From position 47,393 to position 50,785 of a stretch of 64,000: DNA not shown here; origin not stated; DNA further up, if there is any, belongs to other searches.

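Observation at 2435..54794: Three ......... elements in 64 kb point to active intein/HEG traffic in this lineage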

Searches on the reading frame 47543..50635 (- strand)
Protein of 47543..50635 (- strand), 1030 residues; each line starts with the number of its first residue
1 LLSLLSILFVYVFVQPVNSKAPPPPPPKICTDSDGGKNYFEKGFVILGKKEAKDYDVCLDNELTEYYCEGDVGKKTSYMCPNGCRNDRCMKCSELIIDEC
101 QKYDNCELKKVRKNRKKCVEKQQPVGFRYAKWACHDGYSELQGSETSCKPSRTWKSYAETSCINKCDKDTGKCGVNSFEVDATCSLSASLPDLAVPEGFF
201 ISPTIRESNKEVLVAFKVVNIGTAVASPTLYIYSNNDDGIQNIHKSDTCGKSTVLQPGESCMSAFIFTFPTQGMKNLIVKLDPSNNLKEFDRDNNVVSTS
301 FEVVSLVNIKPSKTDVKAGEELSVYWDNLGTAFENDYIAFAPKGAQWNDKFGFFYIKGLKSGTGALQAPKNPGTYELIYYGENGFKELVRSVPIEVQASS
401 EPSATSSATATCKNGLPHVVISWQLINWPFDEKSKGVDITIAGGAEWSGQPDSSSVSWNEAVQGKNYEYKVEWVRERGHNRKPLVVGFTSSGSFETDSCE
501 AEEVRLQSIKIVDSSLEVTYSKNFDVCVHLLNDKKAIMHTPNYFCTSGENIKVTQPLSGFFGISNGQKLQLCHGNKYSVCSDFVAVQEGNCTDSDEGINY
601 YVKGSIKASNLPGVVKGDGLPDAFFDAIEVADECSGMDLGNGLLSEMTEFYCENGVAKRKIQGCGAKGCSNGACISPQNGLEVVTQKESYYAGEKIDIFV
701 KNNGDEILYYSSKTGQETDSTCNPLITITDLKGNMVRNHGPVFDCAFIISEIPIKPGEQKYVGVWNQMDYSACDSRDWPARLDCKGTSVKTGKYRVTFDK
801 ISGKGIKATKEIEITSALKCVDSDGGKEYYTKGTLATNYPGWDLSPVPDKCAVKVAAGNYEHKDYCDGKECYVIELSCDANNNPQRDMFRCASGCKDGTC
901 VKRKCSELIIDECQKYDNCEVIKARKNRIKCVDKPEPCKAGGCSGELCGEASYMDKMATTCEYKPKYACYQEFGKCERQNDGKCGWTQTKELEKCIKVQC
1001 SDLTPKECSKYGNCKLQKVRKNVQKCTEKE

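Call 78: search_protein_families(library=pfam, proteins=[window:47543-50635:-], max_evalue=0.00001)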
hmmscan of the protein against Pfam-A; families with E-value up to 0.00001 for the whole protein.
window:47543-50635:- (1030 aa): 1 family
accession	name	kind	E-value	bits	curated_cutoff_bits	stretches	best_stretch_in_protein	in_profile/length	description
PF07705.17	CARDB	-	1.2e-07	32.3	22.7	1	191-298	2-100/101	CARDB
